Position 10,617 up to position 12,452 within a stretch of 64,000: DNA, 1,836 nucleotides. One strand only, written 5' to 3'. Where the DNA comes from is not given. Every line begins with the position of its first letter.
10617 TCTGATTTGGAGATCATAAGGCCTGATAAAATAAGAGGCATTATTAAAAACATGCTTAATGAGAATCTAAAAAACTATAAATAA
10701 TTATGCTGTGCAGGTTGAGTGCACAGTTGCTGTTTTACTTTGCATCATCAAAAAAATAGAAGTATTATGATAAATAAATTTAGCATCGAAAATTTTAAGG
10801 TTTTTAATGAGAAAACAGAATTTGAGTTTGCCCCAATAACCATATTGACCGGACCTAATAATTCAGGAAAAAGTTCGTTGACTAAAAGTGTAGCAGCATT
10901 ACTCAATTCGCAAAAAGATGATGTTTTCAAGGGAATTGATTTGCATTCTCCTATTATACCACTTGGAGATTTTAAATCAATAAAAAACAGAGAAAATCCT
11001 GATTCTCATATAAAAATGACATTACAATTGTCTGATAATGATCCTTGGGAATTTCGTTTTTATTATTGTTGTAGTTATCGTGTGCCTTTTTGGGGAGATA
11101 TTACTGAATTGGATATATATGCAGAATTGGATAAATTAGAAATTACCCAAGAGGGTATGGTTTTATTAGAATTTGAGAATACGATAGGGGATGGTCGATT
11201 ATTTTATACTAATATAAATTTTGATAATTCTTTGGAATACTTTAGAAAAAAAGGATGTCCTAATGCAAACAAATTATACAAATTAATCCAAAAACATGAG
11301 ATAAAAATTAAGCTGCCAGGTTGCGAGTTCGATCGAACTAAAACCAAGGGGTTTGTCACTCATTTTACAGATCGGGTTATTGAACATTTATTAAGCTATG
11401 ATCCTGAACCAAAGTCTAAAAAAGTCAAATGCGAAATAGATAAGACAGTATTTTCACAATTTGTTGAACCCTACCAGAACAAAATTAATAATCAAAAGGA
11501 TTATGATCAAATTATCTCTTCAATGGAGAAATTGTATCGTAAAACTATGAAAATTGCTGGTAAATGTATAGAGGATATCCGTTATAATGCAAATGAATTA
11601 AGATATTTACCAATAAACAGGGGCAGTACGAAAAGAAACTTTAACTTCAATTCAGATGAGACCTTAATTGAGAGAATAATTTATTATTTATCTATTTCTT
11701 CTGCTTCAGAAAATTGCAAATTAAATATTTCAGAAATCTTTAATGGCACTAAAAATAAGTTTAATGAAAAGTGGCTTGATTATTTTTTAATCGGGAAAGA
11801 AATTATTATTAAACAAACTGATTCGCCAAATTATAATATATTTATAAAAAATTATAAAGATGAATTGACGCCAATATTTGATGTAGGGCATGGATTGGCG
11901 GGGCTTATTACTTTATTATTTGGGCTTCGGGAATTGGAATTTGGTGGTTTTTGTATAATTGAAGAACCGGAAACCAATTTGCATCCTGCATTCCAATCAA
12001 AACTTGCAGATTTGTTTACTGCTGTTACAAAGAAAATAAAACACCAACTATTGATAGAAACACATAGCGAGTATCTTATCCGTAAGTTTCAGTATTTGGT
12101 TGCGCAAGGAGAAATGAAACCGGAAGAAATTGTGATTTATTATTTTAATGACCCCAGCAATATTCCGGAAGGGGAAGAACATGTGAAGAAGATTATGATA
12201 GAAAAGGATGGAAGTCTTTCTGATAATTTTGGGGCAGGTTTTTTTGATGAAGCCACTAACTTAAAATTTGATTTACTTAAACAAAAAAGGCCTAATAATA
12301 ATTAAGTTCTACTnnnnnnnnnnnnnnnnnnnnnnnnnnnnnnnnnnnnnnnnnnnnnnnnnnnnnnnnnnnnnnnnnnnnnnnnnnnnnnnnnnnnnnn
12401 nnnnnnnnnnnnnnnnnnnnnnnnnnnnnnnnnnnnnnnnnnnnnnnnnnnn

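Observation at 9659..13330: WYL regulator + ABC/OLD-type ATPase + orphan protein: candidate uncharacterised defence module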

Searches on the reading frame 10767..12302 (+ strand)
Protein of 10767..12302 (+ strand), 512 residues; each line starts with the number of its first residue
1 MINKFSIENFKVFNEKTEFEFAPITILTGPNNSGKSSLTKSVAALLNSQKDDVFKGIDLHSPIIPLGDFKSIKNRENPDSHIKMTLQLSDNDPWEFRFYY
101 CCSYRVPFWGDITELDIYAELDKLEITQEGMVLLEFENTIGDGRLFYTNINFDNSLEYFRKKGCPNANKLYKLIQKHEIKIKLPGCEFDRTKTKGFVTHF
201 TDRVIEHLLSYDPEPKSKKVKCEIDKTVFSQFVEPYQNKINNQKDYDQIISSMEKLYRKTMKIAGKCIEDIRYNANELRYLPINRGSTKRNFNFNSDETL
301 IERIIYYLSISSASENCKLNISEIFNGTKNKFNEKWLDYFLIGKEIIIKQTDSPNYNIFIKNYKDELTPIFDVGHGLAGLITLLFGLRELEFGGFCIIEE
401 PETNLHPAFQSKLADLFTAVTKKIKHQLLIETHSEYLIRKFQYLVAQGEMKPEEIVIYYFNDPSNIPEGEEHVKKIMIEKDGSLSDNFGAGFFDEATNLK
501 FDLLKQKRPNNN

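Call 3: search_protein_families(library=pfam, proteins=[window:10767-12302:+], max_evalue=0.1)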
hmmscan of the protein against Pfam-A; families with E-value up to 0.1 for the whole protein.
window:10767-12302:+ (512 aa): 11 families
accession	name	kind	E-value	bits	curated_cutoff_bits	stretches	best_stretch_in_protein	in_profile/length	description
PF13175.12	AAA_15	-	1.4e-30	107.6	32.1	1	1-438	1-374/374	AAA ATPase domain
PF13304.12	AAA_21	-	8.2e-18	65.9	27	2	274-438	191-303/304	AAA domain, putative AbiEii toxin, Type IV TA system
PF02463.25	SMC_N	-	3.9e-10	40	40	1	1-56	1-58/220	RecF/RecN/SMC N terminal domain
PF12476.13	DUF3696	-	1.7e-07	31.8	22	1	451-503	2-52/52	Protein of unknown function (DUF3696)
PF13476.12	AAA_23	-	1.2e-05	26.5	27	1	5-170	2-132/201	AAA domain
PF13555.12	AAA_29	-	7.1e-05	22.9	27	1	4-50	3-50/61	P-loop containing region of AAA domain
PF00005.33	ABC_tran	-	0.00067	20.7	25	1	23-88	12-67/137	ABC transporter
PF11398.14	DUF2813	-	0.0012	18.7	21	0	20-62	20-63/372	Protein of unknown function (DUF2813)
PF01637.24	ATPase_2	-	0.0054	17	33.2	1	14-60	12-58/225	ATPase domain predominantly from Archaea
PF13514.12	AAA_27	-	0.025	14.6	22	1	2-46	3-50/206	AAA domain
PF24189.1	Ig_RSC4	-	0.043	14.3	28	0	304-347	4-46/87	RSC4 Ig-like domain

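Call 4: search_protein_families(library=padloc, proteins=[window:10767-12302:+], max_evalue=0.1)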
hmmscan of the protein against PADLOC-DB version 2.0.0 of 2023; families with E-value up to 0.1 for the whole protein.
window:10767-12302:+ (512 aa): 124 families (the best 25 are shown)
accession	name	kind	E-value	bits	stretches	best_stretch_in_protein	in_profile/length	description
PDLC03878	NsnB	-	3.7e-49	166.3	1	1-503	1-342/345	-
PDLC04707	PDC-M55A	-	3.4e-34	116.6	2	341-495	246-401/421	-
PDLC02979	AriA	-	2.9e-31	107.6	1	1-438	1-373/373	-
PDLC04148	HEC-03B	-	6.5e-29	99.3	2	351-495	296-437/458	-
PDLC02335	AbiLi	-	1.5e-18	64.9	1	1-456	49-249/326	AbiLi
PDLC02980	AriA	-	9.5e-18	63.2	2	284-438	201-303/304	-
PDLC04033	PD-T4-4_A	-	1.9e-15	55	2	391-446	324-378/460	-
PDLC04176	HEC-01A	-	2.8e-15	54.5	2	393-442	277-325/371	-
PDLC04182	HEC-01A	-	1.5e-14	51.8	2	380-439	293-352/406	-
PDLC00091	GajA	-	1.9e-14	51.5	2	2-95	3-90/627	AAA ATPase domain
PDLC04177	HEC-01A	-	3.9e-14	50.5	2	355-442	259-344/393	-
PDLC00096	GajA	-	1.1e-13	48.9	2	3-93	4-87/630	AAA ATPase domain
PDLC04214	HEC-02A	-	1.3e-13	49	2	379-450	224-294/338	-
PDLC00069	GajA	-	2.2e-13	47.5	2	2-92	3-88/687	AAA ATPase domain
PDLC04175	HEC-01A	-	3.9e-13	47.2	2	380-442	256-316/363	-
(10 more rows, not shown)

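Call 5: search_protein_families(library=ncbifam, proteins=[window:10767-12302:+], max_evalue=0.1)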
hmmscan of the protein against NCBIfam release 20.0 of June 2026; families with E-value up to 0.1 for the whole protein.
window:10767-12302:+ (512 aa): 19 families
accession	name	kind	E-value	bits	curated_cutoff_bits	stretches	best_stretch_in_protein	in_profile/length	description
NF053563.1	Rkd4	equivalog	1.9e-06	26.3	860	1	2-42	3-43/747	arcadin-4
NF047739.1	antiphage_MADS3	equivalog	1.3e-05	24.5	420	1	1-42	1-41/427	methylation-associated defense system AAA family ATPase MAD3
NF041760.1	PtuA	equivalog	2.1e-05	23.7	500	1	2-92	52-138/524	retron Ec78 anti-phage system effector ATPase PtuA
NF045487.1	ASRP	equivalog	3.6e-05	22.6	300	1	13-55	5-46/593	archaea-specific SMC-related protein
TIGR02169.1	SMC_prok_A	equivalog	0.0014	16.4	729.4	1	2-39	2-40/1165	chromosome segregation protein SMC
TIGR00611.2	recf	equivalog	0.0033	16.6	172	1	2-45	1-44/339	DNA replication/repair protein RecF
NF010063.0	PRK13541.1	equivalog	0.0056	16.5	200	1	4-54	8-58/195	cytochrome c biogenesis protein CcmA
NF007601.2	PRK10247.1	equivalog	0.0084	15.6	292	1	22-53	27-58/204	iron efflux ABC transporter ATP-binding subunit FetA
NF040873.1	AztA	equivalog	0.011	15.3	220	1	19-50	15-46/191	zinc ABC transporter ATP-binding protein AztA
NF008409.0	PRK11231.1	equivalog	0.017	14.5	375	1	22-54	28-60/255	Fe(3+) dicitrate ABC transporter ATP-binding protein FecE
TIGR04521.1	ECF_ATPase_2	equivalog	0.021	13.9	330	0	20-54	29-63/279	energy-coupling factor transporter ATPase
TIGR02168.1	SMC_prok_B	equivalog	0.026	12.2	567.35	1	2-38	2-39/1181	chromosome segregation protein SMC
TIGR02673.1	FtsE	equivalog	0.03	14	264.85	0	397-443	160-205/214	cell division ATP-binding protein FtsE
TIGR02211.1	LolD_lipo_ex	equivalog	0.032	13.7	307.75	0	397-445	164-212/221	lipoprotein-releasing ABC transporter ATP-binding protein LolD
TIGR01166.1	cbiO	subfamily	0.034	13.6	211.8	0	19-54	15-50/190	cobalt ABC transporter, ATP-binding protein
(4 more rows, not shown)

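Call 29: find_homologous_proteins(query=window:10767-12302:+, max_evalue=1e-20)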
Query window:10767-12302:+ (512 aa): 2670 proteins with E <= 1e-20 among 8000 candidates; the best 120 are listed.
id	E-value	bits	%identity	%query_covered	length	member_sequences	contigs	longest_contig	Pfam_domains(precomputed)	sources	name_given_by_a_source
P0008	0.0e+0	1169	100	100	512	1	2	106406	PF12476.14,PF13175.13,PF13476.13,PF02463.26,PF13304.13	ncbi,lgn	-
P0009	6.7e-219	746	67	99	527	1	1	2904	PF12476.14,PF13175.13,PF13476.13,PF13555.13,PF02463.26,PF13304.13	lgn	-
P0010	3.5e-168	579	57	97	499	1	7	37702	PF12476.14,PF13175.13,PF13476.13,PF13555.13,PF02463.26,PF13304.13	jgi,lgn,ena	-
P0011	5.0e-138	479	50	97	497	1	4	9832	PF12476.14,PF13175.13,PF13476.13,PF13555.13,PF02463.26,PF13304.13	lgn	-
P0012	4.4e-119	417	46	97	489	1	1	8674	PF12476.14,PF13175.13,PF13555.13,PF02463.26,PF13304.13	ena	-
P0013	4.0e-61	226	47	43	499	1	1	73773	PF13175.13,PF13476.13,PF02463.26,PF13304.13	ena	-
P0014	8.5e-60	221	47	41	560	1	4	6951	PF12476.14,PF13175.13,PF02463.26,PF13304.13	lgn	-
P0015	1.5e-59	220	60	28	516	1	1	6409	PF12476.14,PF11398.15,PF13175.13,PF13476.13,PF13555.13,PF02463.26,PF13304.13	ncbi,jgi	jgi:predicted ATPase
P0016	5.8e-59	219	33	98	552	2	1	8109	PF12476.14,PF13175.13,PF02463.26,PF13304.13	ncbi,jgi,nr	ncbi:MAG: AAA family ATPase [Spirosomaceae bacterium]|jgi:predicted ATPase|nr:AAA family ATPase [Spi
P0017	1.0e-58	218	61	29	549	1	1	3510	PF12476.14,PF13175.13,PF02463.26,PF13304.13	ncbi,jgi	jgi:predicted ATPase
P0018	1.2e-57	214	43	43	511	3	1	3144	PF12476.14,PF13175.13,PF13476.13,PF02463.26,PF13304.13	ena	-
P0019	2.0e-57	213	60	29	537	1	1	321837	PF12476.14,PF13175.13,PF02463.26,PF13304.13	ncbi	-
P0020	2.3e-57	213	60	28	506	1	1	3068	PF12476.14,PF13175.13,PF02463.26,PF13304.13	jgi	jgi:predicted ATP-dependent endonuclease of OLD family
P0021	2.5e-57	213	47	43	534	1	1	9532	PF12476.14,PF13175.13,PF02463.26,PF13304.13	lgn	-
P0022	3.2e-57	213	61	27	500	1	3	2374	PF13175.13,PF02463.26,PF13304.13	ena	-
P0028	1.0e-55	208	31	99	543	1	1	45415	PF11398.15,PF13175.13,PF02463.26,PF13304.13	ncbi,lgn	-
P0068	9.7e-52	195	31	100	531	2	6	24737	PF13175.13,PF13304.13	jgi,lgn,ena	jgi:AAA15 family ATPase/GTPase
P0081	5.4e-51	192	33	99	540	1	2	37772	PF12476.14,PF11398.15,PF13175.13,PF13476.13,PF02463.26,PF13304.13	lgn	-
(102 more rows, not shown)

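Call 30: find_encoding_contigs(protein=P0010, flank=8000, max_places=2)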
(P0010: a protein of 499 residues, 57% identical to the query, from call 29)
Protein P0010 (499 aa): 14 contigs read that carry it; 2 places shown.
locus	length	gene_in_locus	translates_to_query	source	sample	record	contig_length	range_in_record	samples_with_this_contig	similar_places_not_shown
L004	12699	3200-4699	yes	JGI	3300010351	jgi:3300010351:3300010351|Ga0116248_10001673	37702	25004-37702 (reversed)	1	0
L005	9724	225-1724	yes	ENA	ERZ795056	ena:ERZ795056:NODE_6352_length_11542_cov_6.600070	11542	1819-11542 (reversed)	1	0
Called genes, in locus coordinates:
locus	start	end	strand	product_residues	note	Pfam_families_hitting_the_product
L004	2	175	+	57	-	?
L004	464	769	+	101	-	PF12728:HTH_17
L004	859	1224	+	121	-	-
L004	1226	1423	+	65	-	-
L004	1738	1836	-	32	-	-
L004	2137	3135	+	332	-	PF13280:WYL, PF25583:WCX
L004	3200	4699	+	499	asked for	PF02463:SMC_N (weak), PF13175:AAA_15, PF13476:AAA_23 (weak), PF13555:AAA_29 (faint), PF13304:AAA_21 (weak), PF12476:DUF3696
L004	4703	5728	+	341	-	-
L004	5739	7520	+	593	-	PF11398:DUF2813 (faint), PF13175:AAA_15, PF13304:AAA_21, PF12476:DUF3696 (weak)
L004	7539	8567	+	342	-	-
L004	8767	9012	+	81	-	-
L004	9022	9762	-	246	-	PF01695:IstB_IS21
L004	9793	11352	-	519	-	PF00196:GerE (weak), PF22483:Mu-transpos_C_2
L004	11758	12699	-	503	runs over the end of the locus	PF22860:DUF7017, PF22708:S1CSD-TOTE-1, PF22707:S1CSD-TOTE-2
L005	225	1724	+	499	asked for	PF02463:SMC_N (weak), PF13175:AAA_15, PF13476:AAA_23 (weak), PF13555:AAA_29 (faint), PF13304:AAA_21 (weak), PF12476:DUF3696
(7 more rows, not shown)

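Call 31: find_encoding_contigs(protein=P0011, flank=8000, max_places=2)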
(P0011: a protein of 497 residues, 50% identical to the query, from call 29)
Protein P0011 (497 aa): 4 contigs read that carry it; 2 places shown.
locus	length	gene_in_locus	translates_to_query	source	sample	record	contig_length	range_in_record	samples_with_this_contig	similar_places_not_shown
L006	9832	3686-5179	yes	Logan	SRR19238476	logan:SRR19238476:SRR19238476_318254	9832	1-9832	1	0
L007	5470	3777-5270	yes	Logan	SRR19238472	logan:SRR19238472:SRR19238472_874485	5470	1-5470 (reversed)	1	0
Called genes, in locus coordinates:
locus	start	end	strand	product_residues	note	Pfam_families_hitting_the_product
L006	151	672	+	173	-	PF25589:DUF7935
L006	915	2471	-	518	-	PF02018:CBM_4_9 (faint)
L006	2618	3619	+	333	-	PF13280:WYL, PF25583:WCX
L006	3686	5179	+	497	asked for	PF02463:SMC_N (weak), PF13175:AAA_15, PF13476:AAA_23, PF13555:AAA_29 (weak), PF13304:AAA_21, PF12476:DUF3696 (weak)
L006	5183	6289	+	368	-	-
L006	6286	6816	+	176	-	-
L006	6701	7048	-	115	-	-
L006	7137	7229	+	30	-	-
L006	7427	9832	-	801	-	?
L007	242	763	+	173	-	PF25589:DUF7935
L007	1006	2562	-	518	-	PF02018:CBM_4_9 (faint)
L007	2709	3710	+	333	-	PF13280:WYL, PF25583:WCX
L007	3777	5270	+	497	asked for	PF02463:SMC_N (weak), PF13175:AAA_15, PF13476:AAA_23, PF13555:AAA_29 (weak), PF13304:AAA_21, PF12476:DUF3696 (weak)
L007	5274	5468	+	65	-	?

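Call 32: find_encoding_contigs(protein=P0012, flank=8000, max_places=2)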
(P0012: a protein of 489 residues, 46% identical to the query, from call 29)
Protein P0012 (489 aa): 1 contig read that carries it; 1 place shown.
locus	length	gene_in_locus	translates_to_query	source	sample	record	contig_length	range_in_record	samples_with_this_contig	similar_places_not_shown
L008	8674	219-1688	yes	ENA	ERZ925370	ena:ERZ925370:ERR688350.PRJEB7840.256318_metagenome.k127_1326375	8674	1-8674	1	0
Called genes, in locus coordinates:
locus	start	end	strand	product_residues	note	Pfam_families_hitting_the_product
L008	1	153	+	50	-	?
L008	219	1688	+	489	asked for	PF02463:SMC_N (weak), PF13175:AAA_15, PF13555:AAA_29 (faint), PF13304:AAA_21, PF12476:DUF3696 (weak)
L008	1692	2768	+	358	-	-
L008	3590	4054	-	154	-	PF01797:Y1_Tnp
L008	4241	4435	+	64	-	-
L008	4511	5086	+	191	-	-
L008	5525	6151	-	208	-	-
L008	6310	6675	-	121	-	PF04397:LytTR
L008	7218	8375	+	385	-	PF02129:Peptidase_S15, PF00561:Abhydrolase_1 (weak), PF12146:Hydrolase_4, PF00326:Peptidase_S9 (faint), PF08840:BAAT_C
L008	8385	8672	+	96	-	?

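Call 62: search_solved_structures(query=window:10767-12302:+, max_evalue=0.001)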
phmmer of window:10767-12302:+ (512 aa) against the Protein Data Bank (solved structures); distinct sequences matched with E-value up to 0.001: 2.
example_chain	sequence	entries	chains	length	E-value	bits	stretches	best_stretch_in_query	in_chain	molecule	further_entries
6p74_A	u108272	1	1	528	1.2e-05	27.7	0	366-462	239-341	Putative ATP-dependent endonuclease of the OLD family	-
5h68_A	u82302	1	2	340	0.00022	23.5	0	4-64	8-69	Chromosome partition protein Smc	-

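Call 72: find_encoding_contigs(protein=P0028, flank=5000, max_places=1)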
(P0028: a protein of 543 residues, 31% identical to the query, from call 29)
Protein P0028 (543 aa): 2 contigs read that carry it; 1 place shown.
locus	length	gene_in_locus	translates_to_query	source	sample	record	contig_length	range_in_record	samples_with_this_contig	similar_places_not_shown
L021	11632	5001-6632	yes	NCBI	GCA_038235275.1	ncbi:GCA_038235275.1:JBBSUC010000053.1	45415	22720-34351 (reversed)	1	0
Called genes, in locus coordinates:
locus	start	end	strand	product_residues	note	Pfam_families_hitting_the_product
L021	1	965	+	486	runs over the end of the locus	PF00149:Metallophos, PF02872:5_nucleotid_C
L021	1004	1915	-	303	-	PF13280:WYL, PF25583:WCX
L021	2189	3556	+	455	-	PF02367:TsaE (faint), PF05970:PIF1 (weak), PF13191:AAA_16 (weak), PF13604:AAA_30, PF13245:AAA_19, PF13538:UvrD_C_2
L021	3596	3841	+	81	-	-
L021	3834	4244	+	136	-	PF13470:PIN_3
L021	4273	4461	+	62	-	PF04255:DUF433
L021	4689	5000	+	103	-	PF01909:NTP_transf_2, PF18765:Polbeta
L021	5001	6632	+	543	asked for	PF02463:SMC_N (faint), PF11398:DUF2813 (faint), PF13175:AAA_15, PF13304:AAA_21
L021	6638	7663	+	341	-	-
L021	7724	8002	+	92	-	PF01909:NTP_transf_2 (weak), PF18765:Polbeta (weak)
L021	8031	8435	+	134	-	PF01934:HepT-like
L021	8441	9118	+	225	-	-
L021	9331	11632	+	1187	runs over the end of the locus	PF04434:SWIM (weak), PF26921:DUF8276, PF12419:DUF3670, PF00176:SNF2-rel_dom, PF04851:ResIII, PF00271:Helicase_C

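Call 73: find_encoding_contigs(protein=P0081, flank=5000, max_places=1)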
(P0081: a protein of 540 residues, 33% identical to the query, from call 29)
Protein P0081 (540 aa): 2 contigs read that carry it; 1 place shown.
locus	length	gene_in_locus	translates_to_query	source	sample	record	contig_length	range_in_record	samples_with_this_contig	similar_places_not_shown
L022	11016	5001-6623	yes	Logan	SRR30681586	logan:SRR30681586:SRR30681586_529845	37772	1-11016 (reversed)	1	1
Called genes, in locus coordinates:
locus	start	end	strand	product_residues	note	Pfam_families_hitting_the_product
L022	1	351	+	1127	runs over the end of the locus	PF04313:HSDR_N (faint), PF04851:ResIII, PF00270:DEAD, PF18766:SWI2_SNF2, PF08463:EcoEI_R_C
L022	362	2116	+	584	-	PF02463:SMC_N, PF13175:AAA_15, PF13304:AAA_21, PF12476:DUF3696 (faint)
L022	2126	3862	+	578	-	PF02463:SMC_N (faint), PF13175:AAA_15, PF13476:AAA_23 (weak), PF13304:AAA_21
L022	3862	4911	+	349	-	-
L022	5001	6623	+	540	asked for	PF02463:SMC_N (faint), PF11398:DUF2813 (faint), PF13175:AAA_15, PF13476:AAA_23 (weak), PF13304:AAA_21, PF12476:DUF3696 (weak)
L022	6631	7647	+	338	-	-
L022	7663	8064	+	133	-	-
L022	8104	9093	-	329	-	PF14362:DUF4407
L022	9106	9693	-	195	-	-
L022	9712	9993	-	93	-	-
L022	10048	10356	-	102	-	-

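Call 74: find_encoding_contigs(protein=P0068, flank=5000, max_places=1)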
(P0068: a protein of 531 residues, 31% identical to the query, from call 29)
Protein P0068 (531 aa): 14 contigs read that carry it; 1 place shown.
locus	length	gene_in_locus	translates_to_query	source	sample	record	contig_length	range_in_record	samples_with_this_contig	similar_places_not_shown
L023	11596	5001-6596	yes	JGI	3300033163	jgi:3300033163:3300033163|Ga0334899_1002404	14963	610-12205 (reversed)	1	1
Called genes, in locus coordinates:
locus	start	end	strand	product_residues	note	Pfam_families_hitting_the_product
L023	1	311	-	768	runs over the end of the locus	PF00662:Proton_antipo_N, PF00361:Proton_antipo_M, PF13244:MbhD, PF20501:MbhE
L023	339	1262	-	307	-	PF00582:Usp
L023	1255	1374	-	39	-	-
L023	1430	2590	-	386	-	PF00165:HTH_AraC (faint), PF12833:HTH_18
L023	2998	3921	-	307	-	PF01261:AP_endonuc_2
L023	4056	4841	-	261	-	PF01522:Polysacc_deac_1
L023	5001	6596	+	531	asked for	PF13175:AAA_15, PF13304:AAA_21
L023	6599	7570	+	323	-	-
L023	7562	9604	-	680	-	PF00270:DEAD, PF04851:ResIII, PF18766:SWI2_SNF2 (weak), PF13401:AAA_22 (faint), PF00271:Helicase_C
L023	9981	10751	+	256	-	-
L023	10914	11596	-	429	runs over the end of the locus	?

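Call 78: search_dna_similar(query=window:10767-12302:+, collection=plasmids, mode=protein, max_evalue=1e-10, max_rows=25)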
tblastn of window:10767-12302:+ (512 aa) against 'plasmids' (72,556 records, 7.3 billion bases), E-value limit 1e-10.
Records with a match: 11; places in all: 11; records where one place covers at least 80% of the query: 0.
Best place of each record, by identity: <60% 11.
By first word of the organism name: Bacillus 8; Hymenobacter 1; Persicobacter 1; Prevotella 1.
By predicted mobility (MOB-suite, as given by PLSDB): non-mobilizable 10; mobilizable 1.
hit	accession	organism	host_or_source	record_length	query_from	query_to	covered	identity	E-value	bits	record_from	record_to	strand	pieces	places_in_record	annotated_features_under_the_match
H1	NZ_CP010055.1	Hymenobacter sp. DG25B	single cell,soil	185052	252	503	49%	27.9%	1e-15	88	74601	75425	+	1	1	AAA family ATPase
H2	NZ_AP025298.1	Persicobacter psychrovividus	-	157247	397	504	21%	47.2%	1e-19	100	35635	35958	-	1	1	AAA family ATPase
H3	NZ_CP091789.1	Prevotella sp. E2-28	Ovis aries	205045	396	504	21%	44.8%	2e-16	91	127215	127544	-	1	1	AAA family ATPase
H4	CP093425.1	Bacillus pacificus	cell culture,sufu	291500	365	498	26%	33.1%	1e-11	76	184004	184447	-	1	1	DUF3696 domain-containing protein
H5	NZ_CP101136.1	Bacillus paranthracis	single cell,soil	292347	365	498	26%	33.1%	1e-11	76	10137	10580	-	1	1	DUF3696 domain-containing protein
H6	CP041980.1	Bacillus paranthracis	Homo sapiens,stool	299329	365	498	26%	33.1%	1e-11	76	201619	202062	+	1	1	DUF3696 domain-containing protein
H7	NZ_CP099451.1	Bacillus pacificus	chicken,assembly Genome,intestine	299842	365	498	26%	33.1%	1e-11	76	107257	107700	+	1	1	DUF3696 domain-containing protein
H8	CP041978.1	Bacillus pacificus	Homo sapiens,stool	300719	365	498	26%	33.1%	1e-11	76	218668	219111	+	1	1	DUF3696 domain-containing protein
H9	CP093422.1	Bacillus paranthracis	cell culture,sufu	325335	365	498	26%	33.1%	1e-11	76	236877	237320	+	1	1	DUF3696 domain-containing protein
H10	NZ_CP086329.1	Bacillus pacificus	single cell culture,sludge from ...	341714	365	498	26%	33.1%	1e-11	76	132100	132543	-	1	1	DUF3696 domain-containing protein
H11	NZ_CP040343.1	Bacillus cereus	Apostichopus japonicus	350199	365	498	26%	33.1%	1e-11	76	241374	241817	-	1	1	DUF3696 domain-containing protein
